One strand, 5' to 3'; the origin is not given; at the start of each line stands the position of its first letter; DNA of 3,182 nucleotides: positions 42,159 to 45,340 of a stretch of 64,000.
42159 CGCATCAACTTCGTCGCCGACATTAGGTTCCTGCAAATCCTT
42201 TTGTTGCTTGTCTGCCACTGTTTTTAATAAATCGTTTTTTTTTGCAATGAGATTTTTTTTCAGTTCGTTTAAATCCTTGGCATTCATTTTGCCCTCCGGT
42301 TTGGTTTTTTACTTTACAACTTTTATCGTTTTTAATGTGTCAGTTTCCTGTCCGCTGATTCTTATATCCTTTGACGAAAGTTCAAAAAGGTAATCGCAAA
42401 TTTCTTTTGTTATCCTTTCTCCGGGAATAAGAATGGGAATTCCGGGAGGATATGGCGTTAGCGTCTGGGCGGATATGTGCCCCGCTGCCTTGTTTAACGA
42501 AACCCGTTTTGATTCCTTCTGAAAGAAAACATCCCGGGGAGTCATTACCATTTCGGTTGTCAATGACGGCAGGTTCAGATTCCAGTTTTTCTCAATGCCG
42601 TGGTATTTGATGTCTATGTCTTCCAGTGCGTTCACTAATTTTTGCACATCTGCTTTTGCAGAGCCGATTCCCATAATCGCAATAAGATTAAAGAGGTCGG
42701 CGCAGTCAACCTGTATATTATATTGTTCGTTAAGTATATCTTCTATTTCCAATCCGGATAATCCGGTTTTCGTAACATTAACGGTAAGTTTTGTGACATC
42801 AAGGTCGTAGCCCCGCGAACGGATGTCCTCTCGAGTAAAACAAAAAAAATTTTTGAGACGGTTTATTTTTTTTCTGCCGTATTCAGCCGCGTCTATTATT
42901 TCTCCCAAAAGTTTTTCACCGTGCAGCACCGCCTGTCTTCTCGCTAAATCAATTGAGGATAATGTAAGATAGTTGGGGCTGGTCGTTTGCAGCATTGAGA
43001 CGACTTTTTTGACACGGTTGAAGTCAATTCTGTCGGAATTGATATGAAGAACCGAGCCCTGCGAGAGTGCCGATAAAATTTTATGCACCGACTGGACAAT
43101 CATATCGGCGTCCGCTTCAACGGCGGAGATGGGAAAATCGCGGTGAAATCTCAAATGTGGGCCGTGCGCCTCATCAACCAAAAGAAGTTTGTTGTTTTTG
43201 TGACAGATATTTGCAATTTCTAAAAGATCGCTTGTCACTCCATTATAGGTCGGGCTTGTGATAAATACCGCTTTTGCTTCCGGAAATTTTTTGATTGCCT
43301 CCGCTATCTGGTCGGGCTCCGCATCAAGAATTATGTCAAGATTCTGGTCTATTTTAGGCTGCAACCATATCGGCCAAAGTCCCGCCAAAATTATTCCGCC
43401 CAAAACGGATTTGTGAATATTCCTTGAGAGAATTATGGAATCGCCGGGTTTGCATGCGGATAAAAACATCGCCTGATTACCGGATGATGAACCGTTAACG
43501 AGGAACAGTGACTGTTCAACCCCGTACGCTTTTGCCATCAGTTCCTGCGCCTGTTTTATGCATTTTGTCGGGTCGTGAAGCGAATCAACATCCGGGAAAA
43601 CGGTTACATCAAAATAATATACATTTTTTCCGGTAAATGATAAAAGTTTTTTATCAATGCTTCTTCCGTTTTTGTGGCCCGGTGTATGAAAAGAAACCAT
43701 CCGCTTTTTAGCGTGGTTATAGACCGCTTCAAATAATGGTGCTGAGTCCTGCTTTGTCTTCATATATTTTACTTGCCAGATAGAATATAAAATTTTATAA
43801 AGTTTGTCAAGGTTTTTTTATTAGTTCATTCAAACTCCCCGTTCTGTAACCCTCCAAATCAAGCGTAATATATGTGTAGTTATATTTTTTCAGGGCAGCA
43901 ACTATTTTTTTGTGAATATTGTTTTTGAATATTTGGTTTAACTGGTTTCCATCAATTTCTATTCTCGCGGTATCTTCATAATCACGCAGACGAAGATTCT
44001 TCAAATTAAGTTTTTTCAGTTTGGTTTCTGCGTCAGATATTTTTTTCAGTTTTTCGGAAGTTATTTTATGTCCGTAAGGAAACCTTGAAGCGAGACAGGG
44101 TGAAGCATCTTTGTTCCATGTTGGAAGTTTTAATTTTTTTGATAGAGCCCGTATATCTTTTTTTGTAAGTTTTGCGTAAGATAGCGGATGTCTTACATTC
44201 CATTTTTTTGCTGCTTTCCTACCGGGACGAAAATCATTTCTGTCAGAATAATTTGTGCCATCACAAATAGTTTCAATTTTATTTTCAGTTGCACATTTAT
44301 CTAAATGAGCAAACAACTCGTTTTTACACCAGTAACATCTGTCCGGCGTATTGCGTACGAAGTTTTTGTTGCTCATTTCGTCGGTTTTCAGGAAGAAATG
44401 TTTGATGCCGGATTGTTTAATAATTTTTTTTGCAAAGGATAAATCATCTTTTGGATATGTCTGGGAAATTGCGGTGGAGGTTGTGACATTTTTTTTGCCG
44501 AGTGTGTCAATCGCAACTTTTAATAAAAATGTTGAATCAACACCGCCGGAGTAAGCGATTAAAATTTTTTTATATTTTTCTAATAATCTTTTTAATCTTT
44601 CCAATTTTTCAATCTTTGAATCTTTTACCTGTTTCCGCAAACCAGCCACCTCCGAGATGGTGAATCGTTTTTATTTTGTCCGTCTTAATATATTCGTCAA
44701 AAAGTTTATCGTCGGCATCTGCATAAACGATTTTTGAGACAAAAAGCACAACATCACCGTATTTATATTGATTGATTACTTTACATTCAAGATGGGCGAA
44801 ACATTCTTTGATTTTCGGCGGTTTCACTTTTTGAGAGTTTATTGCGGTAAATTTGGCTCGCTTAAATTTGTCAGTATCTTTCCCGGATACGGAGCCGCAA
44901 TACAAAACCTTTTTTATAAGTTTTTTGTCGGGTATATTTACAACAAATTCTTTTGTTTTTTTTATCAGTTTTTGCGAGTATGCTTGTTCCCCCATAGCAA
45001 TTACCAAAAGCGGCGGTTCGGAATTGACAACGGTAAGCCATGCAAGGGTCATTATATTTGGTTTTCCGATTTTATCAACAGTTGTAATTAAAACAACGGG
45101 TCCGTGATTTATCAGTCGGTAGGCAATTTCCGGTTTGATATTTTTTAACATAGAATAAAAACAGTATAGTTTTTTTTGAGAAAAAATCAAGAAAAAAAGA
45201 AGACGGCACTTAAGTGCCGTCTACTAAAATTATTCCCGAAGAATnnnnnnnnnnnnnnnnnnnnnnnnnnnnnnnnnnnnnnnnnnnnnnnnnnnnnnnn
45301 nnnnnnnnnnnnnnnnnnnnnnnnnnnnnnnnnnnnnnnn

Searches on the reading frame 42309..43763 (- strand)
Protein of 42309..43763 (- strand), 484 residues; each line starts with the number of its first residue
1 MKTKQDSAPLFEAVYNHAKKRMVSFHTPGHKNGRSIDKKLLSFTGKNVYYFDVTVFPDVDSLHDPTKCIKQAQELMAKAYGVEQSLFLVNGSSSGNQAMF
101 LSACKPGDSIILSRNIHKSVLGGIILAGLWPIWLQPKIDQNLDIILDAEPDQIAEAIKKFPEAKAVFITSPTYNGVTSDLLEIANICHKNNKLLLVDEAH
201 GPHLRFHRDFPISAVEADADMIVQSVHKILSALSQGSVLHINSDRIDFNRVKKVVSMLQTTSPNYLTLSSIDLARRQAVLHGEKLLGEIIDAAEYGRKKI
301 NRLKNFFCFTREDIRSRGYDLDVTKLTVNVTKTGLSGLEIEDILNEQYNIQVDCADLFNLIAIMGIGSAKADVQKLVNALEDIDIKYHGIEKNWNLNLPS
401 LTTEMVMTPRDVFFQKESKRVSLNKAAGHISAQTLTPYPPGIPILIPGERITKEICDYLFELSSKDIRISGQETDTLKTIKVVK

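Call 10: search_protein_families(library=ncbifam, proteins=[window:42309-43763:-], max_evalue=0.00001)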
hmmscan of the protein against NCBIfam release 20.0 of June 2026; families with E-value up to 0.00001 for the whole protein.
window:42309-43763:- (484 aa): 8 families
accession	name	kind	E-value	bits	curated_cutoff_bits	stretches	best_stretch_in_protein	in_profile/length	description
NF011928.0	PRK15399.1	subfamily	2.3e-46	158.4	968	2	8-304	130-443/713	lysine decarboxylase LdcC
NF011929.0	PRK15400.1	subfamily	3.9e-36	124.6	1056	2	8-305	130-444/714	lysine decarboxylase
NF011603.0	PRK15029.1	equivalog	4.2e-35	121.3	1167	2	7-305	140-467/756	arginine decarboxylase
NF010092.0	PRK13578.1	subfamily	5.7e-23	81.1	794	1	7-135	108-243/720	ornithine decarboxylase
TIGR04301.1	ODC_inducible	exception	7e-23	80.7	1310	2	8-135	109-243/719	ornithine decarboxylase SpeF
TIGR04318.1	lacto_ODC_hypo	hypoth_equivalog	4.4e-21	74.9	950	1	12-155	95-244/695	putative ornithine decarboxylase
NF006810.0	PRK09331.1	subfamily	2.2e-09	36.6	301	1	60-245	60-239/397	Sep-tRNA:Cys-tRNA synthetase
TIGR02539.1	SepCysS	equivalog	1.1e-06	27.9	365.25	1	68-244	52-224/370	O-phospho-L-seryl-tRNA:Cys-tRNA synthase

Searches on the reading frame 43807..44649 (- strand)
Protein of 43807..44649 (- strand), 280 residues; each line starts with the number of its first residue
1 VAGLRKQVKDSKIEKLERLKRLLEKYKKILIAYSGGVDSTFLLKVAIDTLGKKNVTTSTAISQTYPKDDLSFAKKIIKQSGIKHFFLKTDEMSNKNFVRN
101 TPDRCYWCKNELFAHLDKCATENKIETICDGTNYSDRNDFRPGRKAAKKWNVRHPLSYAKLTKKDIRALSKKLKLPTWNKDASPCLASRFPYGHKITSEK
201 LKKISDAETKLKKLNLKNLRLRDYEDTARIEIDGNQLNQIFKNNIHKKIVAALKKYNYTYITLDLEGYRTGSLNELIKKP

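Call 10: search_protein_families(library=ncbifam, proteins=[window:43807-44649:-], max_evalue=0.00001)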
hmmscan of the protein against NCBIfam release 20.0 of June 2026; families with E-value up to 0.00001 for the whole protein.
window:43807-44649:- (280 aa): 6 families
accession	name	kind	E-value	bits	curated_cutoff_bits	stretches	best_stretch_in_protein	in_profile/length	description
TIGR00268.2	TIGR00268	equivalog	8.6e-94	313.6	150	1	14-274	1-259/259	ATP-dependent sacrificial sulfur transferase LarE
NF010587.0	PRK13980.1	equivalog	6.7e-09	35.3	255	1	24-103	27-107/267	NAD+ synthase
TIGR03573.1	WbuX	subfamily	3.5e-08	33.3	203.2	1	15-171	42-206/344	N-acetyl sugar amidotransferase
TIGR00552.1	nadE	equivalog_domain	8.7e-07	28.4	63.65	0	13-94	9-91/251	NAD(+) synthase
TIGR02432.1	lysidine_TilS_N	equivalog_domain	1.3e-06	28.5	93.6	0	28-129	1-104/189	tRNA lysidine(34) synthetase TilS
NF010588.0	PRK13981.1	equivalog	4e-06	25.5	479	1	25-93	284-352/546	NAD+ synthase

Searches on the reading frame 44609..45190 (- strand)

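Call 10: search_protein_families(library=ncbifam, proteins=[window:44609-45190:-], max_evalue=0.00001)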
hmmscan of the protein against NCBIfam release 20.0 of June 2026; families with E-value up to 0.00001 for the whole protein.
window:44609-45190:- (193 aa): 5 families
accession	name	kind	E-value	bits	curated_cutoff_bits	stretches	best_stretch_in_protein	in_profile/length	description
NF045733.1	StyMonoxStyB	equivalog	3.9e-10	39.9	200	1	32-160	15-134/150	styrene monooxygenase NADH-dependent flavin reductase subunit StyB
NF045919.1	HphnlacHdxRed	equivalog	7.8e-07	28.5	340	1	32-157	21-140/309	p-hydroxyphenylacetate 3-hydroxylase reductase component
NF042921.1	HpaC_Thermus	equivalog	1.1e-06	28.7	200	1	42-154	25-127/150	4-hydroxyphenylacetate 3-monooxygenase reductase subunit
TIGR02296.1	HpaC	equivalog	3.4e-06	27.2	205.95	1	32-154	12-131/154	4-hydroxyphenylacetate 3-monooxygenase, reductase component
NF045630.1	monooxsub_HsaB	equivalog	4.3e-06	26.7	230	1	32-154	21-137/186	3-hydroxy-9,10-secoandrosta-1,3,5(10)-triene-9,17-dione monooxygenase reductase subunit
